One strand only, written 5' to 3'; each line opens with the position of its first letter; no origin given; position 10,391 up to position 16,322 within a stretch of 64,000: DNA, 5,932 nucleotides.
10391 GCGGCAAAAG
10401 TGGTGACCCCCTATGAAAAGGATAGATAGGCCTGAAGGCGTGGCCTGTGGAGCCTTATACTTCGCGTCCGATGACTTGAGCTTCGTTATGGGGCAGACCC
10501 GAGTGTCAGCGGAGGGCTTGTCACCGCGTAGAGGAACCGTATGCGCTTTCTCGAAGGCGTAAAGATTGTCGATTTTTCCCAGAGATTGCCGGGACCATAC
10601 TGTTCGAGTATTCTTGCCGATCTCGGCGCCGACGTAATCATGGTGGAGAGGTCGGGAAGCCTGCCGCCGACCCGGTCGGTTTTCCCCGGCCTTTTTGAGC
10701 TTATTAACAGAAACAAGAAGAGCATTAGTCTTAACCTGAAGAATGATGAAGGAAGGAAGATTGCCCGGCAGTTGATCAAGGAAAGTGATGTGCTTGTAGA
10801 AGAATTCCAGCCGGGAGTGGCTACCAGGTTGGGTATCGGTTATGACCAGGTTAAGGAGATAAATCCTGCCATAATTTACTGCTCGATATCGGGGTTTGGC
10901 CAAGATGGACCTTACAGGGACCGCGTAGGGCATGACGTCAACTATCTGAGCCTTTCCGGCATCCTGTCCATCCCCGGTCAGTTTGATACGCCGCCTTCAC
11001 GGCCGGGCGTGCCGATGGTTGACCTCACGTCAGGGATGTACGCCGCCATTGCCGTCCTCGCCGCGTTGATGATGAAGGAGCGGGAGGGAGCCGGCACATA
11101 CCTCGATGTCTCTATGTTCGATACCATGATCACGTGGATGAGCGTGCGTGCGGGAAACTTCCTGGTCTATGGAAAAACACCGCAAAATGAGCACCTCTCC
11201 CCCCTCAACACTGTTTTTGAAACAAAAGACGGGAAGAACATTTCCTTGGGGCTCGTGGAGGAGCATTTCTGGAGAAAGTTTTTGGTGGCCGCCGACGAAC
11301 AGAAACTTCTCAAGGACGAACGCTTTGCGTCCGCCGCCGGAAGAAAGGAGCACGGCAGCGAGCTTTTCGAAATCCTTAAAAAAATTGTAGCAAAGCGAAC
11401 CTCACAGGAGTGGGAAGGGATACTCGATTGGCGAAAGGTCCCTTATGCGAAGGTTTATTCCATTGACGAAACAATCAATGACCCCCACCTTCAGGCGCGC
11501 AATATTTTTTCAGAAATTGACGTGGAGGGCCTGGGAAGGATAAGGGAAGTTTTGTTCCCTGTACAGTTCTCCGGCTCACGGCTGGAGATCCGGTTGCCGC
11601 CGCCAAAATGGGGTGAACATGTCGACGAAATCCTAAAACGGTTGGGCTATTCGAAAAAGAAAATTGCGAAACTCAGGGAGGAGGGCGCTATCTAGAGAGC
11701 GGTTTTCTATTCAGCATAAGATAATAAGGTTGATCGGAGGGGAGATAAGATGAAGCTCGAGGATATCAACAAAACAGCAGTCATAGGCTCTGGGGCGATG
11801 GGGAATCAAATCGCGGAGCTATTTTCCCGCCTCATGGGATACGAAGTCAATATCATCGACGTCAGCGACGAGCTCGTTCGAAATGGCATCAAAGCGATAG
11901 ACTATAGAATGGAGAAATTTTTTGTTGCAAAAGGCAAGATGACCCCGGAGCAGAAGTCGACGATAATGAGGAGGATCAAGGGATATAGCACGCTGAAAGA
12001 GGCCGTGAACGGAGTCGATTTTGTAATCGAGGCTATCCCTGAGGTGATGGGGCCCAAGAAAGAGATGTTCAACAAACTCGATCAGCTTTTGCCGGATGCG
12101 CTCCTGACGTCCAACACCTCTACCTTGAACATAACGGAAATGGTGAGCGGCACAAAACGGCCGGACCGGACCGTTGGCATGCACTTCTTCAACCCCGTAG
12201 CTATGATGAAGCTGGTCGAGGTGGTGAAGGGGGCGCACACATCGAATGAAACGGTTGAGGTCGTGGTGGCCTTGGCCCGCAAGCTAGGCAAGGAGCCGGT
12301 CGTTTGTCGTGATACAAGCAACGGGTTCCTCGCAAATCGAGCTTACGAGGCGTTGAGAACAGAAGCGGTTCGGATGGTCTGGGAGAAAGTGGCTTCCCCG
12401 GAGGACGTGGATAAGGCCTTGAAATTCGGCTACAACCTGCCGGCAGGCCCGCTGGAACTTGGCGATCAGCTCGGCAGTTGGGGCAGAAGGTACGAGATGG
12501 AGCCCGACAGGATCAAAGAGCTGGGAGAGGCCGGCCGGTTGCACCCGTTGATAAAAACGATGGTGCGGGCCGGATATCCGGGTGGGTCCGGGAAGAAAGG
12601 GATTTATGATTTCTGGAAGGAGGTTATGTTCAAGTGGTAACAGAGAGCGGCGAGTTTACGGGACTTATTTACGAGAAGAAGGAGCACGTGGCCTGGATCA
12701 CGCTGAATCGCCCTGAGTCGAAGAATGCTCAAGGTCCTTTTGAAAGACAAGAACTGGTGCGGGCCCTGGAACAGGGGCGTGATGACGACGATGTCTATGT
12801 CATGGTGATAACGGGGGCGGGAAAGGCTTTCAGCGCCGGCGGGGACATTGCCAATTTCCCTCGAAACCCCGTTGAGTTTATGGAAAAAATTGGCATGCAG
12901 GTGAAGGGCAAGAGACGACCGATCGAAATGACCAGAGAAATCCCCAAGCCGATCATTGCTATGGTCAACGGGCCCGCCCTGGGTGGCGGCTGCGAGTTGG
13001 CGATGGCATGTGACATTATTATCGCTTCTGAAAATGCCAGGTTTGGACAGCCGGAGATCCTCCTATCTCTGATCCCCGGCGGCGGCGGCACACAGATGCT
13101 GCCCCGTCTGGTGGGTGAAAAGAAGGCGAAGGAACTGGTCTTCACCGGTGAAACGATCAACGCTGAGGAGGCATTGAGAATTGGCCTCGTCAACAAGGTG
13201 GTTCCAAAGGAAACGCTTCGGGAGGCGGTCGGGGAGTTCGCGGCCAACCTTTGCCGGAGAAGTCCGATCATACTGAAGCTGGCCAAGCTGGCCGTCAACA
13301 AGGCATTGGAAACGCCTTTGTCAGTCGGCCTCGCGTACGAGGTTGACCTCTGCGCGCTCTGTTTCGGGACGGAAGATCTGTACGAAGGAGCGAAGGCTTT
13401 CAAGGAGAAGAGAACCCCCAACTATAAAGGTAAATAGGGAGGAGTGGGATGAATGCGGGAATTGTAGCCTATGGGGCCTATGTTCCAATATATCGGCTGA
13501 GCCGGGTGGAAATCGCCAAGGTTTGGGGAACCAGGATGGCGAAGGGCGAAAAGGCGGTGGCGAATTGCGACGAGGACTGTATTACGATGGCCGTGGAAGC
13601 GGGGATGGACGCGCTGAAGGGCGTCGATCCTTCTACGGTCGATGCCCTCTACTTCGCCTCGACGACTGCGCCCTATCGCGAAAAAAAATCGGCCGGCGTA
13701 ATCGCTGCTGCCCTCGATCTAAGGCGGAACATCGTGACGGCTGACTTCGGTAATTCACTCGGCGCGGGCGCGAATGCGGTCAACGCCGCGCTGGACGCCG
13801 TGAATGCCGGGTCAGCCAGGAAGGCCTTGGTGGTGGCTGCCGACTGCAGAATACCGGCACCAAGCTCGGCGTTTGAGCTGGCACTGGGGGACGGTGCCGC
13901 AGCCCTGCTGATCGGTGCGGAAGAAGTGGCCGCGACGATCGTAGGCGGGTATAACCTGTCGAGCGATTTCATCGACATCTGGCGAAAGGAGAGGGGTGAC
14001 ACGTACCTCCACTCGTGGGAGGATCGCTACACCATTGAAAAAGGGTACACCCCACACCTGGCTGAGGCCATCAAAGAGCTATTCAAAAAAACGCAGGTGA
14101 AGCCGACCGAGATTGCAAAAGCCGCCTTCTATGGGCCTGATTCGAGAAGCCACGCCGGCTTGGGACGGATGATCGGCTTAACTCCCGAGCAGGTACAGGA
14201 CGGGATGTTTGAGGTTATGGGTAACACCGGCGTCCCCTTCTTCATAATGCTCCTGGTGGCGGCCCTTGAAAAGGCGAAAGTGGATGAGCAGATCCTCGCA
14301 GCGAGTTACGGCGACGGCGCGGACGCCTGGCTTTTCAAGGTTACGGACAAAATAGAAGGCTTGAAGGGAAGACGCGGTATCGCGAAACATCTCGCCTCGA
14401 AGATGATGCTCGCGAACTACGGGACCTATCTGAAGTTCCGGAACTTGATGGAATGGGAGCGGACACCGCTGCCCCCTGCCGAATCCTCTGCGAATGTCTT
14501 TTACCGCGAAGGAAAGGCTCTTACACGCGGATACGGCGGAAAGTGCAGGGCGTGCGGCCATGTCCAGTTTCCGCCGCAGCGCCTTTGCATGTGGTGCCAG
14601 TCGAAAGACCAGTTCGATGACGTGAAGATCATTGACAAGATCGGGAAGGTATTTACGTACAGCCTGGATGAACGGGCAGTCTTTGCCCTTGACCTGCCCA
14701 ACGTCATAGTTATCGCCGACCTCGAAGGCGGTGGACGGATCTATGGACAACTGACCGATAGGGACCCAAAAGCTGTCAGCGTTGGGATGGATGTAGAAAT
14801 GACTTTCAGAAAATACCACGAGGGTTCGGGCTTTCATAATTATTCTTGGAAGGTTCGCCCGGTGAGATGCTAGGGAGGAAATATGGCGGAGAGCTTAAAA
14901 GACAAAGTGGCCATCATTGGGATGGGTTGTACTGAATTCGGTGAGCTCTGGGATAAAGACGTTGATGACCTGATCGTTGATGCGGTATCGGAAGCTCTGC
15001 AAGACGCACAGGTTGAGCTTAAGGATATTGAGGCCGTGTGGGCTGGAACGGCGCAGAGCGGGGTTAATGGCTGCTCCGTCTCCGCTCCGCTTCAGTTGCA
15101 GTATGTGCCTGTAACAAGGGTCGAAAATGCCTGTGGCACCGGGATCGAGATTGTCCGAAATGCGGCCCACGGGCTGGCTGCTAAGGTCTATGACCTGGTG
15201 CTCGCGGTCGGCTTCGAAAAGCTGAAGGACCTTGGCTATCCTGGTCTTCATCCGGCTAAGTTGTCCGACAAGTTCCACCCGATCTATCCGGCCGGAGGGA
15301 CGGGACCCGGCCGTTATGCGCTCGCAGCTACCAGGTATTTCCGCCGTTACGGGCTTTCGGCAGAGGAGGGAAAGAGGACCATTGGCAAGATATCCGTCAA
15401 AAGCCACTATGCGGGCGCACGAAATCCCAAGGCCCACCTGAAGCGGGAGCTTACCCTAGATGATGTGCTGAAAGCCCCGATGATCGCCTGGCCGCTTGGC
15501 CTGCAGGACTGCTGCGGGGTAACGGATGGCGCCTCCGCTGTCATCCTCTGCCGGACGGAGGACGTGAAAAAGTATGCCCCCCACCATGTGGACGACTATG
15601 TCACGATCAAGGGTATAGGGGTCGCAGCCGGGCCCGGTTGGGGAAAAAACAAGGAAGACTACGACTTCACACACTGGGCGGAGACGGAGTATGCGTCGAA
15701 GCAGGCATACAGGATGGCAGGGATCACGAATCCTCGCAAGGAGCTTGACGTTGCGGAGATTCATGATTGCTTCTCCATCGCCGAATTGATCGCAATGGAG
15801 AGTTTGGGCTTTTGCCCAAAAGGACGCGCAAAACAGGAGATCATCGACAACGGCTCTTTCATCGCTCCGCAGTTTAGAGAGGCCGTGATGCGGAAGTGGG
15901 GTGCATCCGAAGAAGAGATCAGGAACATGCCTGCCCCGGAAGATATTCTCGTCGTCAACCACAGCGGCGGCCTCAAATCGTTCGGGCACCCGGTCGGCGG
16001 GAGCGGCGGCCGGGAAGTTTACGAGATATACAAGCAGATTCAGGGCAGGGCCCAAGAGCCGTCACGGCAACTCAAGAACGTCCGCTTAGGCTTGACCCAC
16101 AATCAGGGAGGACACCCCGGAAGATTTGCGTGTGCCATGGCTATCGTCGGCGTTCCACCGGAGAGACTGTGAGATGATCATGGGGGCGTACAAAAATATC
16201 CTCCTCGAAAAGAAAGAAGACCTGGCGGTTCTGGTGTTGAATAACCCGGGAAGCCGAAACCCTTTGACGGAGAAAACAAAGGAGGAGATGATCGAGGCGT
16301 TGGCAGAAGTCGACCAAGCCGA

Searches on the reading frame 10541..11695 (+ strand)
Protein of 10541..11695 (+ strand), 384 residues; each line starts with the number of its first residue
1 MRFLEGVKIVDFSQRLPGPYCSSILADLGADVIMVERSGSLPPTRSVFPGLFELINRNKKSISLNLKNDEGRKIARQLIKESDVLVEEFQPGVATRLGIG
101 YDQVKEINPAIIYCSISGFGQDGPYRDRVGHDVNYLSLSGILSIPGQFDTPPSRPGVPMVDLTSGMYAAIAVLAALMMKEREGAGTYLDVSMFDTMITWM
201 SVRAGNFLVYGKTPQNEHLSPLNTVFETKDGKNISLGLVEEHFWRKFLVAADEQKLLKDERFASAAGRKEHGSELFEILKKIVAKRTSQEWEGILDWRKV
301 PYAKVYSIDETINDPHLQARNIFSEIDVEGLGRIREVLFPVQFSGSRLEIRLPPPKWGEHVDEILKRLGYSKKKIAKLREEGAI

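Call 25: search_protein_families(library=pfam, proteins=[window:10541-11695:+], max_evalue=0.0001)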
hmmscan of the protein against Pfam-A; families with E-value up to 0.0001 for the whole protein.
window:10541-11695:+ (384 aa): 1 family
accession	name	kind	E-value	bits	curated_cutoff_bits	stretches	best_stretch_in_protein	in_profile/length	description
PF02515.22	CoA_transf_3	-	4.7e-110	368.6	23.3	1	4-360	1-365/366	CoA-transferase family III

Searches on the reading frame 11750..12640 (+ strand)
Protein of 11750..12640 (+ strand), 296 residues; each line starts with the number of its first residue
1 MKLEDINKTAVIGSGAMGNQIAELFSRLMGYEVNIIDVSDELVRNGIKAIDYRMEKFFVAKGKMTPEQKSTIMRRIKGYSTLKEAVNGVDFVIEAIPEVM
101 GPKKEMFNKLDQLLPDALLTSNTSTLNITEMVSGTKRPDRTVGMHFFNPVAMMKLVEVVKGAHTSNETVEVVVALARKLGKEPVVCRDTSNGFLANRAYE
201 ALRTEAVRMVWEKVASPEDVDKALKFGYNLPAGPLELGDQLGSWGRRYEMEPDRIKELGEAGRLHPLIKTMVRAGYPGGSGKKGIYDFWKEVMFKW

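Call 25: search_protein_families(library=pfam, proteins=[window:11750-12640:+], max_evalue=0.0001)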
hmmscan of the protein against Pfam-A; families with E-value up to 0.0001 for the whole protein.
window:11750-12640:+ (296 aa): 2 families
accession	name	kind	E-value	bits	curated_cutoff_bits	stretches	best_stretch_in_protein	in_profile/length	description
PF02737.24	3HCDH_N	-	8.1e-59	199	22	1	9-189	2-180/180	3-hydroxyacyl-CoA dehydrogenase, NAD binding domain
PF00725.27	3HCDH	-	1.5e-17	64.3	22.1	1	192-287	1-96/97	3-hydroxyacyl-CoA dehydrogenase, C-terminal domain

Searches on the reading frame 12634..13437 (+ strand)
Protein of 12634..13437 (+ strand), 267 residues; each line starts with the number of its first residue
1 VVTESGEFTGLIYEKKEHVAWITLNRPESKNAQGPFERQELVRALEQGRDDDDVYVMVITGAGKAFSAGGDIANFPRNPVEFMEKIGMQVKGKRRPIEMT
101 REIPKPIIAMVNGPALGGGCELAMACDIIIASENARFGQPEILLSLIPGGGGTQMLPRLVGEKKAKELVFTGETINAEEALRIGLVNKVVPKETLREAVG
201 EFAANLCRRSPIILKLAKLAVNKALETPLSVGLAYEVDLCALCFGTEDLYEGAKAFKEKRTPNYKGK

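Call 28: search_protein_families(library=pfam, proteins=[window:12634-13437:+], max_evalue=0.0001)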
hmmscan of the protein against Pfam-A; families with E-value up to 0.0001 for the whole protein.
window:12634-13437:+ (267 aa): 2 families
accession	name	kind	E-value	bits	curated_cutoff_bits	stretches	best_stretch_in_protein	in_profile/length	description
PF00378.25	ECH_1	-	3.2e-67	227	27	1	14-266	1-250/251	Enoyl-CoA hydratase/isomerase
PF16113.10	ECH_2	-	8.2e-36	124.6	27.2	1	20-199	2-181/335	Enoyl-CoA hydratase/isomerase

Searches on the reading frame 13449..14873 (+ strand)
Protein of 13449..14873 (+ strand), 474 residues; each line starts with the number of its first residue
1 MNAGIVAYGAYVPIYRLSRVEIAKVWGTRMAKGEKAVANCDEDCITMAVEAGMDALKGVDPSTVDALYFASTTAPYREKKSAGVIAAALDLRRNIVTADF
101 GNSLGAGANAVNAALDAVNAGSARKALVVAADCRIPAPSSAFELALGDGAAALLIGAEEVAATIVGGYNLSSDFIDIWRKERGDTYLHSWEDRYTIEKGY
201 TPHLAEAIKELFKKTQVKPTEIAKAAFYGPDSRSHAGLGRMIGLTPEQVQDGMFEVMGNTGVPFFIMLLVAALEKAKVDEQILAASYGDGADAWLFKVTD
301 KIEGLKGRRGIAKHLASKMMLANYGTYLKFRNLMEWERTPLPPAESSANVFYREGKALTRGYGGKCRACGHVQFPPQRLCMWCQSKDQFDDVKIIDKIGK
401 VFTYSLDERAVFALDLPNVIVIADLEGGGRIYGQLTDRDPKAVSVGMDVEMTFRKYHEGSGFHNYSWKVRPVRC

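Call 28: search_protein_families(library=pfam, proteins=[window:13449-14873:+], max_evalue=0.0001)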
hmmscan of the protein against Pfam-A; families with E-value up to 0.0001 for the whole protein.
window:13449-14873:+ (474 aa): 2 families
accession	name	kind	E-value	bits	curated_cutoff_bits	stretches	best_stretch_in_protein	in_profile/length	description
PF01796.24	OB_ChsH2_C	-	2.2e-10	40.8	27.1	1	398-454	7-65/65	ChsH2, C-terminal OB-fold domain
PF12172.15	zf-ChsH2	-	5.2e-06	26.6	23.2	1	363-386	11-34/37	ChsH2, rubredoxin-like zinc ribbon domain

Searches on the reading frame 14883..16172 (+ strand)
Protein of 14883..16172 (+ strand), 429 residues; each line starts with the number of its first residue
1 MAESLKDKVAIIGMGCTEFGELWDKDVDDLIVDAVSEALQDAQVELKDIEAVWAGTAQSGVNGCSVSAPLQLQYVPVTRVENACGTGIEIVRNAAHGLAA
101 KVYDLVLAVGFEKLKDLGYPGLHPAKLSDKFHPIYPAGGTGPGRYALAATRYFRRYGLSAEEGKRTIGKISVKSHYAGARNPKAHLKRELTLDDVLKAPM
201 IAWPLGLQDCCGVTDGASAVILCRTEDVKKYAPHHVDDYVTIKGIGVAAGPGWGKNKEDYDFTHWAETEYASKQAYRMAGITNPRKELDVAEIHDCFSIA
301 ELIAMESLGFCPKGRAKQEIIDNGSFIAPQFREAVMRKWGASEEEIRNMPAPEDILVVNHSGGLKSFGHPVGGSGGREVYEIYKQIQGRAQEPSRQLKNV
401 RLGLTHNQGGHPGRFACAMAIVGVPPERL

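Call 28: search_protein_families(library=pfam, proteins=[window:14883-16172:+], max_evalue=0.0001)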
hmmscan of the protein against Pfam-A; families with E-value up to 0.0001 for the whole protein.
window:14883-16172:+ (429 aa): 3 families
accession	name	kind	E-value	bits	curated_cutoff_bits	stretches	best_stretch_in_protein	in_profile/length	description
PF22691.2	Thiolase_C_1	-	9.2e-26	90.7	28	2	259-320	12-70/144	Thiolase C-terminal domain-like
PF00108.29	Thiolase_N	-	3.8e-14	53.1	26.4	1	9-225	1-259/260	Thiolase, N-terminal domain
PF02803.24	Thiolase_C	-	2.1e-07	31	27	1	269-389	25-100/123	Thiolase, C-terminal domain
